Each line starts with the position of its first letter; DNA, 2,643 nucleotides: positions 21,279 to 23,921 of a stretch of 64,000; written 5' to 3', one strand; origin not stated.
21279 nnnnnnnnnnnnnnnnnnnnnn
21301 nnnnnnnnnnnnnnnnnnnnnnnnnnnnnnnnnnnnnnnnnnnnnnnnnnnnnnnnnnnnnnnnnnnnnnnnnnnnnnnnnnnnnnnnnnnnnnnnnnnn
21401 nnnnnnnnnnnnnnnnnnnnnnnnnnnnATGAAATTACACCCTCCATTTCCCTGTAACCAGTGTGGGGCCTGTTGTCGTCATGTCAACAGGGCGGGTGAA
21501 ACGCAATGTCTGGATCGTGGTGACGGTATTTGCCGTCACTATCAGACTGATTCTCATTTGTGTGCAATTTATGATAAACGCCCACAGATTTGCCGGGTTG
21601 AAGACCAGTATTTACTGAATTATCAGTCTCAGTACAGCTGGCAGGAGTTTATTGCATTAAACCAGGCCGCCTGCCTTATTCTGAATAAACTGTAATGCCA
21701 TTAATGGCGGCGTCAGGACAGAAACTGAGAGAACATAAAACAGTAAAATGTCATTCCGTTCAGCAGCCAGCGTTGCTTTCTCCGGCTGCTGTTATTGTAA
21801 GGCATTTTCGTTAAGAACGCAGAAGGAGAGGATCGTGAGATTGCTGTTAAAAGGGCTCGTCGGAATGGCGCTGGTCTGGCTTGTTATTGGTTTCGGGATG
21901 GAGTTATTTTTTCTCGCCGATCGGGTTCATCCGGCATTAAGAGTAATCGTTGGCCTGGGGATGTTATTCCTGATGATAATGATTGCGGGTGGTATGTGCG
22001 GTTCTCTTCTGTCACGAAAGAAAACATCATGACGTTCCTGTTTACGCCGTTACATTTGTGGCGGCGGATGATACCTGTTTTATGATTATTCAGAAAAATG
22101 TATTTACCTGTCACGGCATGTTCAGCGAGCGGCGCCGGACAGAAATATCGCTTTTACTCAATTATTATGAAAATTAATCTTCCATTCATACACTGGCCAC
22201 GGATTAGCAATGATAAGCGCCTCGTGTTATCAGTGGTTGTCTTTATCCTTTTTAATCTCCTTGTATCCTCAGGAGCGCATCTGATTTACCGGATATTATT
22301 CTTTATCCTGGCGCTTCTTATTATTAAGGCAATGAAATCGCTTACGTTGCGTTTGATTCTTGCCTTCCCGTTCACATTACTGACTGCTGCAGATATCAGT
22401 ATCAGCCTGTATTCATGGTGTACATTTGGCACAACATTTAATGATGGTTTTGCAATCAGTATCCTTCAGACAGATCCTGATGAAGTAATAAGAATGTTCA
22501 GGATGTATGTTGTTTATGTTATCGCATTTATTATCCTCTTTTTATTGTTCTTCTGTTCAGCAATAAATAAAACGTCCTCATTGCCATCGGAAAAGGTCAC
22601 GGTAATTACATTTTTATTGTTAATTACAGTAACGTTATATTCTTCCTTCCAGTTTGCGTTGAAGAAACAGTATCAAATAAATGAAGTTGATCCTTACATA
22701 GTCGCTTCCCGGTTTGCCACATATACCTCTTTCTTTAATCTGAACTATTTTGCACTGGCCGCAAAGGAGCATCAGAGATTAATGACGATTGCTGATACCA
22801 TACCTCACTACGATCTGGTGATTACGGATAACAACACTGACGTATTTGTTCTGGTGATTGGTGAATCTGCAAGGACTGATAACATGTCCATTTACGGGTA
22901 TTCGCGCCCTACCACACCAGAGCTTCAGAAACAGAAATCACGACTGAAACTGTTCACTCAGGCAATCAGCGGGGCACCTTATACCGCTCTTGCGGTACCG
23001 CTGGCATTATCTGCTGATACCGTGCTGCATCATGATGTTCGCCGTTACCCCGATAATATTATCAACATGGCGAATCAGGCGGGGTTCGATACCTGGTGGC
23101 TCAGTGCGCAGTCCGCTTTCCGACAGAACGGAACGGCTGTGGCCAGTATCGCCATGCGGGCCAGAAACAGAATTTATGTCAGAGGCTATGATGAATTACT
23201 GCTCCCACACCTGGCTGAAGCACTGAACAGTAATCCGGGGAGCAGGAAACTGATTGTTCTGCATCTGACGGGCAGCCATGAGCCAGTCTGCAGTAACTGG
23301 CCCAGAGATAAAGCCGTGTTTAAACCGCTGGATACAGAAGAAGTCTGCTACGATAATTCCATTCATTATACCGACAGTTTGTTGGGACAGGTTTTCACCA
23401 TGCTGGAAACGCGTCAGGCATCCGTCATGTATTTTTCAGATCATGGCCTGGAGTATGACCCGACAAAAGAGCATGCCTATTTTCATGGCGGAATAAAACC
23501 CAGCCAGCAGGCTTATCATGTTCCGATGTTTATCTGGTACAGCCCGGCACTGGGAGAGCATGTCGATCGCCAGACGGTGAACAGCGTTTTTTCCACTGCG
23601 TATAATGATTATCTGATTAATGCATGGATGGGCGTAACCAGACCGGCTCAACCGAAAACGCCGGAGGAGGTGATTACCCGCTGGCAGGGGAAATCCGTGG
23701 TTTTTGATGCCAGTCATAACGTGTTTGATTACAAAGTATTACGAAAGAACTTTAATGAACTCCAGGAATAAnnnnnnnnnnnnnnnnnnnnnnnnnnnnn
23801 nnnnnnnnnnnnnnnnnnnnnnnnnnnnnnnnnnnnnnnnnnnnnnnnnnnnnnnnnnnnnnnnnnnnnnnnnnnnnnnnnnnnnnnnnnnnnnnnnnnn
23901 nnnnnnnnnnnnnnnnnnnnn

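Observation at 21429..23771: Envelope-modification cassette: YkgJ-type cysteine-cluster protein, small membrane protein and EptA-like phosphoethanolamine transferase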

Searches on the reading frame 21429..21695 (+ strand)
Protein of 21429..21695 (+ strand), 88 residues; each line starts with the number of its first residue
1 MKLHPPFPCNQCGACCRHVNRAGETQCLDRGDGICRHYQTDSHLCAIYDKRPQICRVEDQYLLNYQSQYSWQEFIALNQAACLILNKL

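Call 4: search_protein_families(proteins=[window:21429-21695:+], library=ncbifam, max_evalue=0.01)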
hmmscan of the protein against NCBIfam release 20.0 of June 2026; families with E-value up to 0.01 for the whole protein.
window:21429-21695:+ (88 aa): 2 families
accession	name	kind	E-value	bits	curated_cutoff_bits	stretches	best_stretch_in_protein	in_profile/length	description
NF003504.0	PRK05170.2-2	equivalog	0.0013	18.8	150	1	9-56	20-66/104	YcgN family cysteine cluster protein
NF003507.0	PRK05170.2-5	equivalog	0.0026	17.6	170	1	9-54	24-69/146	YcgN family cysteine cluster protein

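Call 39: profile_search(protein=window:21429-21695:+)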
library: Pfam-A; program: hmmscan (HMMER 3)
A. the first sequence (88 residues): domains with independent E <= 10: 1; with E <= 0.001: 0
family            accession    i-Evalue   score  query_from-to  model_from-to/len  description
CxxCxxCC          PF03692.20     0.0011    20.1       8-65          1-73/85  Putative zinc- or iron-chelating domain

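Call 67: find_homologous_proteins(query=window:21429-21695:+, max_evalue=0.001)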
Query window:21429-21695:+ (88 aa): 40 proteins with E <= 0.001 among 41 candidates.
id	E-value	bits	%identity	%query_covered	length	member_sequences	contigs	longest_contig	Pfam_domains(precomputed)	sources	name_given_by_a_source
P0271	2.7e-56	205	98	100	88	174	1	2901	PF03692.21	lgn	-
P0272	9.6e-55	200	98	100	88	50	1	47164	-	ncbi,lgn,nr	ncbi:TPA: YkgJ family cysteine cluster protein [Escherichia coli]|nr:YkgJ family cysteine cluster pr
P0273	2.3e-51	190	98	92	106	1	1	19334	-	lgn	-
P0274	3.2e-46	173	83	100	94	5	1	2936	PF03692.21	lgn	-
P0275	2.1e-40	154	76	100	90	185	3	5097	PF03692.21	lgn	-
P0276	1.0e-39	152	100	76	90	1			PF03692.21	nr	nr:YkgJ family cysteine cluster protein [Escherichia coli]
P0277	1.3e-37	146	74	100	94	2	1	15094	PF03692.21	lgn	-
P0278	5.3e-37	144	70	100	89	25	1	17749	PF03692.21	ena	-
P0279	2.5e-36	141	72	100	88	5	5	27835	PF03692.21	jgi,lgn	jgi:Fe-S-cluster containining protein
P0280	7.4e-35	137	67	100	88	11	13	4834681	PF03692.21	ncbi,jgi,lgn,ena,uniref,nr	ncbi:zinc/iron-chelating domain-containing protein [Shewanella xiamenensis]|uniref:YkgJ family cyste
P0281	1.3e-31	126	98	63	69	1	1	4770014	PF03692.21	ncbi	-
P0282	1.2e-29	120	98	59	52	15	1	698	-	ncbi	ncbi:YkgJ family cysteine cluster protein, partial [Escherichia coli]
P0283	1.9e-28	116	96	63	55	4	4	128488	-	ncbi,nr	ncbi:hypothetical protein GAI90_20755 [Escherichia coli]|nr:hypothetical protein [Escherichia coli] 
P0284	5.7e-28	115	58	94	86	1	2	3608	PF03692.21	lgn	-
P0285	3.3e-27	112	57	94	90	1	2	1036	PF03692.21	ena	-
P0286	1.1e-26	111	57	93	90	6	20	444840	PF03692.21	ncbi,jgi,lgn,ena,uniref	ncbi:YkgJ family cysteine cluster protein [Acinetobacter ursingii]|uniref:YkgJ family cysteine clust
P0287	1.5e-26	110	57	94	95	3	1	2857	PF03692.21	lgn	-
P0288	1.9e-26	110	55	94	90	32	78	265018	PF03692.21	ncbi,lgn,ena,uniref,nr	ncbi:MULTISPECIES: YkgJ family cysteine cluster protein [Acinetobacter]|uniref:YkgJ family cysteine 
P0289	3.4e-26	109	60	88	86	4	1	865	PF03692.21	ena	-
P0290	1.6e-25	107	56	93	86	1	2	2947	PF03692.21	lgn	-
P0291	2.1e-25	106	54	95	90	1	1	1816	PF03692.21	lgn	-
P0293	2.3e-25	106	57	94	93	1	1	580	PF03692.21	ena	-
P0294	3.8e-25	106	57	94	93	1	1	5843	PF03692.21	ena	-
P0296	5.1e-25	105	53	94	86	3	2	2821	PF03692.21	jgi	-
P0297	8.6e-25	104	53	94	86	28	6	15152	PF03692.21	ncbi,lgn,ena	-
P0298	9.9e-25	104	57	94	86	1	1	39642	PF03692.21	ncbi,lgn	-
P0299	1.5e-24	104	54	93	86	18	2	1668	PF03692.21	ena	-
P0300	1.9e-24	103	56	93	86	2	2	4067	PF03692.21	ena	-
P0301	4.6e-24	102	53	94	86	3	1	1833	PF03692.21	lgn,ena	-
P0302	6.2e-24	102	55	93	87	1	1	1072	PF03692.21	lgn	-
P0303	1.1e-23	101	55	94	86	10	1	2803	PF03692.21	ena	-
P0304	1.1e-23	101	52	93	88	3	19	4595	PF03692.21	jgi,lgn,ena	jgi:Fe-S-cluster containining protein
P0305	1.9e-23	100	54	93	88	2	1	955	PF03692.21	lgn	-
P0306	4.3e-23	99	55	94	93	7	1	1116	PF03692.21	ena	-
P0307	1.0e-18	85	67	63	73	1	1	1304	PF03692.21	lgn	-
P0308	3.9e-14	70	48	93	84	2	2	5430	PF03692.21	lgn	-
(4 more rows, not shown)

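Call 69: find_encoding_contigs(protein=P0280, flank=7000, max_places=3)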
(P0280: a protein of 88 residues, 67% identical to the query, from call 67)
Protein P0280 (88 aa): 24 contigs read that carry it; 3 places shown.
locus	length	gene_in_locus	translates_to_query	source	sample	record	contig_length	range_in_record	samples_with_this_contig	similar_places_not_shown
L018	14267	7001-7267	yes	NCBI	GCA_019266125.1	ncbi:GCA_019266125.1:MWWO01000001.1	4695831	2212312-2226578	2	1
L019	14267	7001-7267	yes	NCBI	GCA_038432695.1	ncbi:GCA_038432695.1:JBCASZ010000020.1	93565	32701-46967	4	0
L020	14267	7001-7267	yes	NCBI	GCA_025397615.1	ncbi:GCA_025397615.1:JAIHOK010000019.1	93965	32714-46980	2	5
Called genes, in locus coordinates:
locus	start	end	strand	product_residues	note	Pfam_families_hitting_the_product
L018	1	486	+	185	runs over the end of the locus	-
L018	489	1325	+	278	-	-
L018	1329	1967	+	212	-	PF14487:DarT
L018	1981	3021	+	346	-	PF01661:Macro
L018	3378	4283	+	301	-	PF13280:WYL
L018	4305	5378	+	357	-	-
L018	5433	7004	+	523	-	-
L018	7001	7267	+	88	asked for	PF03692:CxxCxxCC (weak)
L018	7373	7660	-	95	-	-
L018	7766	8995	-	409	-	PF13356:Arm-DNA-bind_3, PF22022:Phage_int_M, PF00589:Phage_integrase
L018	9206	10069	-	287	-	PF03755:YicC-like_N, PF08340:YicC-like_C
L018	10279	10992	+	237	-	PF01138:RNase_PH, PF03725:RNase_PH_C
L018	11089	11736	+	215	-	PF00156:Pribosyltran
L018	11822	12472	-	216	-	PF01227:GTP_cyclohydroI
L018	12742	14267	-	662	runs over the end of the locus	PF05448:AXE1 (faint), PF00756:Esterase (weak), PF00561:Abhydrolase_1 (weak), PF02129:Peptidase_S15 (weak), PF20434:BD-FAE, PF00326:Peptidase_S9, PF01738:DLH, PF12146:Hydrolase_4 (faint)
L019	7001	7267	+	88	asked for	PF03692:CxxCxxCC (weak)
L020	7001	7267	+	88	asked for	PF03692:CxxCxxCC (weak)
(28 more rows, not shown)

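Call 70: find_encoding_contigs(protein=P0288, flank=7000, max_places=3)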
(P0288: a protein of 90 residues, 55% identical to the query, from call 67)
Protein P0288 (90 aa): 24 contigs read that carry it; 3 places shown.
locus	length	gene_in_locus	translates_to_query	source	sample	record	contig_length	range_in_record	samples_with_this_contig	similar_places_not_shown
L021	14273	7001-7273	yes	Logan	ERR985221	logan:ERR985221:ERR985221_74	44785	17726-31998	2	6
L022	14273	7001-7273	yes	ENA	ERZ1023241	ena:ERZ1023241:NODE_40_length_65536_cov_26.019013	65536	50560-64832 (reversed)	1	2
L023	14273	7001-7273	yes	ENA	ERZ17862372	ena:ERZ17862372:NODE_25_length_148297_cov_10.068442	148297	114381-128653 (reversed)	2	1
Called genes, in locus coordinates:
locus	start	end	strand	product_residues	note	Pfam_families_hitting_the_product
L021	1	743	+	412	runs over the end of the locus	-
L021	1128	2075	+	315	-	PF11726:YagK_YfjJ_C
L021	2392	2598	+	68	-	-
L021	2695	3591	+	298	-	PF08279:HTH_11 (weak), PF13280:WYL, PF25583:WCX (weak)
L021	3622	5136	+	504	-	-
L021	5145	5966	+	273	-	-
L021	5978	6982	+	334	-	-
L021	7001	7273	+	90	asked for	PF03692:CxxCxxCC (weak)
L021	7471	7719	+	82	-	-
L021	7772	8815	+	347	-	PF06067:DUF932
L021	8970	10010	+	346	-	PF09588:YqaJ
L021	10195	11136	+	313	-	PF18897:Gp3-like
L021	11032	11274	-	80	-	-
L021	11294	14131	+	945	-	PF00176:SNF2-rel_dom, PF13872:AAA_34 (weak), PF00270:DEAD, PF04851:ResIII, PF00271:Helicase_C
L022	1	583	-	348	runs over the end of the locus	PF11726:YagK_YfjJ_C (weak)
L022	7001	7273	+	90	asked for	PF03692:CxxCxxCC (weak)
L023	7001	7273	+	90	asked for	PF03692:CxxCxxCC (weak)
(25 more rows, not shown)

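Call 80: predict_structure(alignment_id=A2)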
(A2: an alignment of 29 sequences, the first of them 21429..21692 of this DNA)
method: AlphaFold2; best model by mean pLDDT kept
length: 88 residues; sequences in the alignment: 29
mean_pLDDT: 94.2   pTM: 0.81
mean pLDDT of the five models: 94.2, 92.0, 69.4, 65.8, 60.7
residues with pLDDT >= 90: 83; 70-90: 5; 50-70: 0; < 50: 0
segments of 3 or more residues with pLDDT < 50: none
pLDDT, mean of each block of 10 residues (from residue 1): 90 94 93 96 93 94 97 97 93
secondary structure, 60 per line:
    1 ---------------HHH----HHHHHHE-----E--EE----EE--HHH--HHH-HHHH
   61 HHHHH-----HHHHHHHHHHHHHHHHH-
elements in order: H23-28 H57-65 H71-87

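Call 82: fold_search(model_id=the predicted structure, library=pdb)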
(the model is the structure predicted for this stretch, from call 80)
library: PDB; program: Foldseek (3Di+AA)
matches with E <= 10: 1; with E <= 0.001: 0
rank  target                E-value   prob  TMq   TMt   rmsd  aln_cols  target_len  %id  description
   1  6q2a_A                8.9e+00  0.01  0.17  0.07  10.0        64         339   17  Trypanosoma brucei CLK1 kinase domain in complex with a covalent aminobenzimidazole inhibitor AB1 (released 2020-06-17)

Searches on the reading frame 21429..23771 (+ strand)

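Call 53: search_protein_families(proteins=[L003:10070-11113:-], library=padloc, max_evalue=0.01)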
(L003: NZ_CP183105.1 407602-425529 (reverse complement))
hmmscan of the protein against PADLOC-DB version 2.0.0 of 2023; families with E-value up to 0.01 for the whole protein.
L003:10070-11113:- (347 aa): 0 families

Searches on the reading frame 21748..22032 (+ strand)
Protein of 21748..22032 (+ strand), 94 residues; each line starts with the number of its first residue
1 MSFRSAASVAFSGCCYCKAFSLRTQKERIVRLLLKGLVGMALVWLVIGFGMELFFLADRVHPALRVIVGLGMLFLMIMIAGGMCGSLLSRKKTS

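Call 4: search_protein_families(proteins=[window:21748-22032:+], library=ncbifam, max_evalue=0.01)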
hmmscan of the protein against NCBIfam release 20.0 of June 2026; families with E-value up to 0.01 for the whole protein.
window:21748-22032:+ (94 aa): 1 family
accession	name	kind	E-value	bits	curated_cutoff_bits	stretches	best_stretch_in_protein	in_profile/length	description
TIGR04239.1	rhombo_GlpG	equivalog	0.0073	16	250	1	10-72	204-264/271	rhomboid family intramembrane serine protease GlpG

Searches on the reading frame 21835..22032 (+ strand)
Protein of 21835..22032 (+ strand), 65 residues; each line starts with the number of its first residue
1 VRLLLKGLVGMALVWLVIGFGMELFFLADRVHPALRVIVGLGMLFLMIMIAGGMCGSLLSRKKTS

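Call 71: find_homologous_proteins(query=window:21835-22032:+, max_evalue=0.01)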
Query window:21835-22032:+ (65 aa): 60 proteins with E <= 0.01 among 61 candidates.
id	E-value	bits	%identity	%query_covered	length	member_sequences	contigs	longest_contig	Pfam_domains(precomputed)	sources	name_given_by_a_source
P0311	4.0e-31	123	100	98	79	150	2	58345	-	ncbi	ncbi:TPA: hypothetical protein ACM35C_005160, partial [Escherichia coli]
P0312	2.2e-30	121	98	100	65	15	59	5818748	-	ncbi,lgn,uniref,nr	ncbi:hypothetical protein [Escherichia coli]|uniref:hypothetical protein n=1 Tax=Escherichia coli Ta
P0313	3.0e-30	120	98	98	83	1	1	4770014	-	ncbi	-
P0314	7.3e-30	119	97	98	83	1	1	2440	-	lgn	-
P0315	7.3e-30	119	98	98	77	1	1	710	-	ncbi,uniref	ncbi:hypothetical protein, partial [Escherichia coli]|uniref:hypothetical protein n=1 Tax=Escherichi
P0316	2.1e-29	118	97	100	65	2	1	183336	-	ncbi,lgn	ncbi:hypothetical protein WE703_001899 [Escherichia coli O8:H19]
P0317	4.7e-29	117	94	100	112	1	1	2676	-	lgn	-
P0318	2.3e-28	114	94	98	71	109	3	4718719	-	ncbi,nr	ncbi:hypothetical protein BLJ80_03750 [Escherichia coli]|nr:hypothetical protein BLJ80_03750 [Escher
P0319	5.2e-28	113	92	100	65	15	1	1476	-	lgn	-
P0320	9.3e-28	113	91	98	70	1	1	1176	-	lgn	-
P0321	1.5e-27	112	91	100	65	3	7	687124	-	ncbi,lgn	ncbi:TPA: hypothetical protein ACH9O7_001031 [Escherichia coli]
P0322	2.0e-27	112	92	100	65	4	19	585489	-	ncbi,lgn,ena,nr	ncbi:hypothetical protein K2891_004431 [Escherichia coli]|nr:hypothetical protein [Escherichia coli]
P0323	3.7e-27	111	89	100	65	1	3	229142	-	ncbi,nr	ncbi:hypothetical protein D9I64_13405 [Escherichia coli]|nr:hypothetical protein [Escherichia coli] 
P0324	3.9e-27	111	92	98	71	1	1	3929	-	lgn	-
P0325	8.9e-27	109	89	98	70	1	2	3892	-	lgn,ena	-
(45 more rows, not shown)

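Call 72: search_protein_families(proteins=[window:21835-22032:+], library=ncbifam, max_evalue=0.01)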
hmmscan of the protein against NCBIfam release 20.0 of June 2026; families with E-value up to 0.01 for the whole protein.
window:21835-22032:+ (65 aa): 0 families
